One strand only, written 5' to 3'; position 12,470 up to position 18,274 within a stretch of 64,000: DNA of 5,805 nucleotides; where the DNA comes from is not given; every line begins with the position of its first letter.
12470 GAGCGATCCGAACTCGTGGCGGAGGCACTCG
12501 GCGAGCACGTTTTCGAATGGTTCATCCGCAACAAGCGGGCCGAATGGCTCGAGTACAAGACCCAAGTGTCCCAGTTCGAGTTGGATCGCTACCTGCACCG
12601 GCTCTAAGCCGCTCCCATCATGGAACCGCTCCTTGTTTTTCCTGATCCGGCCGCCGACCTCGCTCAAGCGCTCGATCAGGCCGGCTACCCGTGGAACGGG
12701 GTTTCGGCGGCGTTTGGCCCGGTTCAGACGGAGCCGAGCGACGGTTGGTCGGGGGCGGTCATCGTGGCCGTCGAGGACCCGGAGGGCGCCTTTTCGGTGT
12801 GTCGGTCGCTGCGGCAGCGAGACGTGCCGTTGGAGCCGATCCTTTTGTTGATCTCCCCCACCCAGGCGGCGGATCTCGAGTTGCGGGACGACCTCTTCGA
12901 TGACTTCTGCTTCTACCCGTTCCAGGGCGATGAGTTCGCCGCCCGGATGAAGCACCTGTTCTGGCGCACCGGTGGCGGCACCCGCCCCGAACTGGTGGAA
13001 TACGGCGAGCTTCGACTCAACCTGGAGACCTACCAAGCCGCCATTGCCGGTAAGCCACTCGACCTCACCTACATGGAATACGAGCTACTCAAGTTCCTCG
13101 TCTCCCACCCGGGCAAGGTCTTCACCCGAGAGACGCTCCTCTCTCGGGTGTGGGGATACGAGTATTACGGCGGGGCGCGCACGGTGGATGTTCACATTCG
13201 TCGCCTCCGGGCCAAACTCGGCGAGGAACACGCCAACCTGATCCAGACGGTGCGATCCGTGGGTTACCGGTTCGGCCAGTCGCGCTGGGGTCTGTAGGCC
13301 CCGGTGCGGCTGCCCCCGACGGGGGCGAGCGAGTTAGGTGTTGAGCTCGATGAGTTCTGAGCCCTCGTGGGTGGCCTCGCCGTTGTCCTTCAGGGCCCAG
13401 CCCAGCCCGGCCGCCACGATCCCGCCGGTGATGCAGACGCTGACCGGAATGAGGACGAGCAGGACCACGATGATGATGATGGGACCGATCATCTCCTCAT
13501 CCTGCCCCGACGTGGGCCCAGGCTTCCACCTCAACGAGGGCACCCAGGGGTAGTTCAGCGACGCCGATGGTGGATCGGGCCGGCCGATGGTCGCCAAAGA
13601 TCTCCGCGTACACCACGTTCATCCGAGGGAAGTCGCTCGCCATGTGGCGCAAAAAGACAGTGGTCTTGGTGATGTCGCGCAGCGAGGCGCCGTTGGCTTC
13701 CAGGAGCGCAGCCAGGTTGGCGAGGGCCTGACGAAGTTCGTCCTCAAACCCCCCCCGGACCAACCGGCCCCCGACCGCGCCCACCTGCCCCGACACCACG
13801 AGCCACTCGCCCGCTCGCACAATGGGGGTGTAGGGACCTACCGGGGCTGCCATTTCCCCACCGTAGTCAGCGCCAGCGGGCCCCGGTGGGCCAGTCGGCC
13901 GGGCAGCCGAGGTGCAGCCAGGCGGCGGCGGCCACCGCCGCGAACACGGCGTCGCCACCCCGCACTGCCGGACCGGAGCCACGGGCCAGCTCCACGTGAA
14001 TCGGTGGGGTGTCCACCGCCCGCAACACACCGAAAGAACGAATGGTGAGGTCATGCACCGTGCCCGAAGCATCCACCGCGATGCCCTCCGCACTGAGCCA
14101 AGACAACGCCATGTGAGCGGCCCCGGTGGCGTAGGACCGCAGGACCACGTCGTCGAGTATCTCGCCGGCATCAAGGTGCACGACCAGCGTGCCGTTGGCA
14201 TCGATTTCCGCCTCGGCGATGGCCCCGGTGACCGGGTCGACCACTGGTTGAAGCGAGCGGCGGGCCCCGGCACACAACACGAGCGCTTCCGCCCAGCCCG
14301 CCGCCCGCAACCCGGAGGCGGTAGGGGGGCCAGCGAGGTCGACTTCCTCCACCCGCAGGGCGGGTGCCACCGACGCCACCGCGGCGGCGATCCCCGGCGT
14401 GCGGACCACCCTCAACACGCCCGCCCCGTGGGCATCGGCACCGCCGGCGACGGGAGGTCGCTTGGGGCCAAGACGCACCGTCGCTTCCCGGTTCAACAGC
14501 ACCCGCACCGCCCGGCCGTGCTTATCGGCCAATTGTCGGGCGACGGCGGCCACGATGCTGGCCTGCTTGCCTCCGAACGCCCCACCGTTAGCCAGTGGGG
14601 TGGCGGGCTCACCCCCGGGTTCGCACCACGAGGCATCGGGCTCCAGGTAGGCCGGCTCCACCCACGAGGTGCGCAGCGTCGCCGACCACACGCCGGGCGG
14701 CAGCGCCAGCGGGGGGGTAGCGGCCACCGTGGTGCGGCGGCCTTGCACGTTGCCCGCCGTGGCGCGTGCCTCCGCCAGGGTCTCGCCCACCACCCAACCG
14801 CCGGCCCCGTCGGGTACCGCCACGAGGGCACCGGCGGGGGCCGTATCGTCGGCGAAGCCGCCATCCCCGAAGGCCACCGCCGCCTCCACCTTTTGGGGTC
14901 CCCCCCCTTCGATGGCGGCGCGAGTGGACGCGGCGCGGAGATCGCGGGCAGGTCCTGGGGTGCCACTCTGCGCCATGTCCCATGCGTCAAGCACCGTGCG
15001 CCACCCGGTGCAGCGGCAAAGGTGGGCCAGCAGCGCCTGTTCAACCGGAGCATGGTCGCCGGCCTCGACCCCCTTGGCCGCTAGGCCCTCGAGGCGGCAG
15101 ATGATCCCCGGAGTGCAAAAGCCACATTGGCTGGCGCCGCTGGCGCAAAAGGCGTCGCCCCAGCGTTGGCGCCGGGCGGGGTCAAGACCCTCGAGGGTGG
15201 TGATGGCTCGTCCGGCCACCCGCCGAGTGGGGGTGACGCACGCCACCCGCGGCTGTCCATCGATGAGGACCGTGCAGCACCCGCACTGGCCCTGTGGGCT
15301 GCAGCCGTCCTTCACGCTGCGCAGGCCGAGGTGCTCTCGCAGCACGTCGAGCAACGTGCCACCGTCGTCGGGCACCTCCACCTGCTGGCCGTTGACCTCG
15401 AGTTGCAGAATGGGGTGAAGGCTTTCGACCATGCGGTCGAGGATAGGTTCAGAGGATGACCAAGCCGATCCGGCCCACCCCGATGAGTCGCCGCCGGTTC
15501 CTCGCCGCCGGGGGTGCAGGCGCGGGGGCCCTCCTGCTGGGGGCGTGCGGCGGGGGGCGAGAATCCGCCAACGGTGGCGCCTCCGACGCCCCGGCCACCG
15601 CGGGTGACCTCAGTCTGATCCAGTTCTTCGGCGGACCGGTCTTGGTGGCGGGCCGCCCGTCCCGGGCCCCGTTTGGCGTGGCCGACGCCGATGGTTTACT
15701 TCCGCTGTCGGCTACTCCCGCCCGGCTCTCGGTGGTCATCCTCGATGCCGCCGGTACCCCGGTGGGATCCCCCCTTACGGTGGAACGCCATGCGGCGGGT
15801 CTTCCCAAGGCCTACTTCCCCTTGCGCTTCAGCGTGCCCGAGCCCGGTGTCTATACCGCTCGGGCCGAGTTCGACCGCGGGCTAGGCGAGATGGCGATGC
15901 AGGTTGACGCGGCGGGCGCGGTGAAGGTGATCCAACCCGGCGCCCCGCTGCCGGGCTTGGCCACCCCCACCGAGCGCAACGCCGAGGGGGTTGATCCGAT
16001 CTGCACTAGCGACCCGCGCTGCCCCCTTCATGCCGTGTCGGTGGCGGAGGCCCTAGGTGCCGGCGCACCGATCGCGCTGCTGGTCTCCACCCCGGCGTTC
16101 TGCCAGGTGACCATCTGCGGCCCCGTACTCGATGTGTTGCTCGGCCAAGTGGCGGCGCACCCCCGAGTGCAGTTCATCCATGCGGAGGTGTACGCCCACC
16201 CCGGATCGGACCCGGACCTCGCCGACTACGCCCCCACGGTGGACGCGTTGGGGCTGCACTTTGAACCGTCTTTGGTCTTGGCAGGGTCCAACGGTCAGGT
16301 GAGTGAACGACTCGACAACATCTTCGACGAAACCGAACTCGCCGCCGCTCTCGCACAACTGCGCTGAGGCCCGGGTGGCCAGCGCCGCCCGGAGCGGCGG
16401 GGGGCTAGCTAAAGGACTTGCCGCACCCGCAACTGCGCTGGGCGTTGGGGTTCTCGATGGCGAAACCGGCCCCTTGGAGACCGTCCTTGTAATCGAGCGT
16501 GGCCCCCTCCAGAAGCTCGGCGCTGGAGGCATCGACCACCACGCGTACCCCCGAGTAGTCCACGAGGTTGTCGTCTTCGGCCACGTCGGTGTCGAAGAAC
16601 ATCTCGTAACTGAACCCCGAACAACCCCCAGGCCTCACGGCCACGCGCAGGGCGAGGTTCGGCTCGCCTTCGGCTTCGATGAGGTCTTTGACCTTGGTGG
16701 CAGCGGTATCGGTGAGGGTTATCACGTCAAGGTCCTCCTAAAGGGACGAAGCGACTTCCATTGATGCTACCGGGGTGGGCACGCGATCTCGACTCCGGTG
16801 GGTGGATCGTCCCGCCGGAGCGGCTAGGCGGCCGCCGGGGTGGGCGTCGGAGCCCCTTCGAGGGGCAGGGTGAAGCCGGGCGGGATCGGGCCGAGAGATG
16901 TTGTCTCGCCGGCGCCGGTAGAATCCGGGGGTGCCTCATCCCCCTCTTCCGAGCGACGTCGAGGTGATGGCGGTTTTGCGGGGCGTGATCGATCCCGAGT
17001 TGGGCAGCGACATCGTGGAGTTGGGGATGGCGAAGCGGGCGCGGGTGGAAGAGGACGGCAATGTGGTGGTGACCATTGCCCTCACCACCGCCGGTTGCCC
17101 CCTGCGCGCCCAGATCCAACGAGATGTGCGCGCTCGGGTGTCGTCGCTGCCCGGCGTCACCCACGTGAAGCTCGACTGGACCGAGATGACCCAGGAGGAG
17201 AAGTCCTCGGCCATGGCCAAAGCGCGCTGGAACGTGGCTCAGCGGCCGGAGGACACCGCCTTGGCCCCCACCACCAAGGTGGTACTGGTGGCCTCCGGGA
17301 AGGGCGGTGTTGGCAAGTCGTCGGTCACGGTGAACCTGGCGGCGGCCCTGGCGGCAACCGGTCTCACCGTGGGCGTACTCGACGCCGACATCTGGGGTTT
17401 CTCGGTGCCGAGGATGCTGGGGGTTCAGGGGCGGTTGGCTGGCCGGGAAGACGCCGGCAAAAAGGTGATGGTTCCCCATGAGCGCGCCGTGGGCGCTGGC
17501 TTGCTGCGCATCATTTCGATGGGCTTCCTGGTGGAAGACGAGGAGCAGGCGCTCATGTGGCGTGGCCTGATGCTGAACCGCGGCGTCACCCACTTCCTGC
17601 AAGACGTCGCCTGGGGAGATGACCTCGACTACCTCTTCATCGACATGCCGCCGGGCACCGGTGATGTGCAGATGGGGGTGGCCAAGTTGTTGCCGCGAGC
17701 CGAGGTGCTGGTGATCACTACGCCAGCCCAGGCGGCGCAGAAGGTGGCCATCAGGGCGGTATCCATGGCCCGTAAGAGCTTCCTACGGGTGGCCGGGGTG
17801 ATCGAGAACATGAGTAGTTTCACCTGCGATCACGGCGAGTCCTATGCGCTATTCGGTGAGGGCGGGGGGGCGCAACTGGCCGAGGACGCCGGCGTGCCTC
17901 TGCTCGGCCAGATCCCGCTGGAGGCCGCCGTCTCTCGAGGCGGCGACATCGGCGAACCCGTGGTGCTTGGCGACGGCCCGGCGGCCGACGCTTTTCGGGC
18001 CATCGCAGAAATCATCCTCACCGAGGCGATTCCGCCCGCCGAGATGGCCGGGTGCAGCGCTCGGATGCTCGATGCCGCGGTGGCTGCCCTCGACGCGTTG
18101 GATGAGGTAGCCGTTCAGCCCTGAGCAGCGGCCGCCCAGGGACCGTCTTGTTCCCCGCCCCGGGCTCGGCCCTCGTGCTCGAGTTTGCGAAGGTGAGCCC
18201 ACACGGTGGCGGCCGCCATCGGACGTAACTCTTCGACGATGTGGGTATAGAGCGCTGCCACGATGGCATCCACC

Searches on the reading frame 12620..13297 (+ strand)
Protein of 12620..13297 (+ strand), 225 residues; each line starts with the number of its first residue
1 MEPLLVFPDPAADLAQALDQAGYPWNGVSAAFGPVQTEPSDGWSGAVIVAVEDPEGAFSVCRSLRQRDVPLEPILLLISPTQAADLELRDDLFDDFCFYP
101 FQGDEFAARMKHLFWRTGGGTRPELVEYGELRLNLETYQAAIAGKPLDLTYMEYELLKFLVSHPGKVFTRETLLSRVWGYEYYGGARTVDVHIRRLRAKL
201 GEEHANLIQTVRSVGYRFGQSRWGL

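Call 12: search_protein_families(library=pfam, proteins=[window:12620-13297:+], max_evalue=0.001)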
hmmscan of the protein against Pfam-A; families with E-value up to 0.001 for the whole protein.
window:12620-13297:+ (225 aa): 1 family
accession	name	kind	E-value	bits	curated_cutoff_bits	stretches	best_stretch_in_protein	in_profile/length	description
PF00486.34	Trans_reg_C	-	9.5e-29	99.7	26.2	1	144-218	1-77/77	Transcriptional regulatory protein, C terminal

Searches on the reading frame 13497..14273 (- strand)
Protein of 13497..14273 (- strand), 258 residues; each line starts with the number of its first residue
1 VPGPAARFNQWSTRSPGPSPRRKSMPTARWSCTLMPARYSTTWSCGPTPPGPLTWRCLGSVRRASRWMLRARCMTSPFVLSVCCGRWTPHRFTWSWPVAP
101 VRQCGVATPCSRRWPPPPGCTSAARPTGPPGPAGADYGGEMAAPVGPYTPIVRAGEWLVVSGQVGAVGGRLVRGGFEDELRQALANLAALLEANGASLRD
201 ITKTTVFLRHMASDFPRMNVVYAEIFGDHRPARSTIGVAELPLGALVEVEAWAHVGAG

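Call 39: search_protein_families(library=pfam, proteins=[window:13497-14273:-], max_evalue=0.001)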
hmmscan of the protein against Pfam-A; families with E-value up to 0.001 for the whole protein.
window:13497-14273:- (258 aa): 1 family
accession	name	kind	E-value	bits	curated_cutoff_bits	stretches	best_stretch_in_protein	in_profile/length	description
PF01042.26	Ribonuc_L-PSP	-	1.7e-30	106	27.3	1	143-255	6-121/121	Endoribonuclease L-PSP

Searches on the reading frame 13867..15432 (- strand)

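Call 13: search_protein_families(library=pfam, proteins=[window:13867-15432:-], max_evalue=0.001)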
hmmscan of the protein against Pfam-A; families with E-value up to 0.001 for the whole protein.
window:13867-15432:- (521 aa): 4 families
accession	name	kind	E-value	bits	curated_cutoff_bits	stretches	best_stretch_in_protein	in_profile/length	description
PF01799.25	Fer2_2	-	6.6e-16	58.6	30.3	1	79-150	1-73/75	[2Fe-2S] binding domain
PF02738.23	MoCoBD_1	-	8.5e-07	28.8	27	1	283-328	94-140/244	Molybdopterin cofactor-binding domain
PF00111.32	Fer2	-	3.1e-06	27.5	21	1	12-60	2-51/77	2Fe-2S iron-sulfur cluster binding domain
PF13085.11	Fer2_3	-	0.00011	22.6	27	1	47-83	54-89/107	2Fe-2S iron-sulfur cluster binding domain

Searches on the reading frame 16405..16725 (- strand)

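Call 13: search_protein_families(library=pfam, proteins=[window:16405-16725:-], max_evalue=0.001)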
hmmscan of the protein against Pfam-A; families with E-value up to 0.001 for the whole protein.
window:16405-16725:- (106 aa): 1 family
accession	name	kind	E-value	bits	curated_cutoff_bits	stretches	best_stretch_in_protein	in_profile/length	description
PF01521.26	Fe-S_biosyn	-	2.7e-20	73.1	26.3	1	2-103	3-110/110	Iron-sulphur cluster biosynthesis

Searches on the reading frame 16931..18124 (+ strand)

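Call 13: search_protein_families(library=pfam, proteins=[window:16931-18124:+], max_evalue=0.001)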
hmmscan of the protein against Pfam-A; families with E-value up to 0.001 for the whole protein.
window:16931-18124:+ (397 aa): 6 families
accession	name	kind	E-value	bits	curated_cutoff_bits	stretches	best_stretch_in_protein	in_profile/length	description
PF10609.15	ParA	-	8.5e-81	271.4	27.1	1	115-361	3-244/246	NUBPL iron-transfer P-loop NTPase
PF01883.24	FeS_assembly_P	-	1.1e-18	67.6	23.5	1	11-80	3-72/73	Iron-sulfur cluster assembly protein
PF01656.29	CbiA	-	3.9e-12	46.7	25.4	1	119-338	2-119/125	CobQ/CobB/MinD/ParA nucleotide binding domain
PF13614.12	AAA_31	-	4.2e-08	33.8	27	1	115-153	1-39/177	AAA domain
PF09140.17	MipZ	-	1.4e-06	28.3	20.7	1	117-165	2-50/262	ATPase MipZ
PF00142.24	Fer4_NifH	-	1.1e-05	25.5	25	0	122-149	6-33/271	4Fe-4S iron sulfur cluster binding proteins, NifH/frxC family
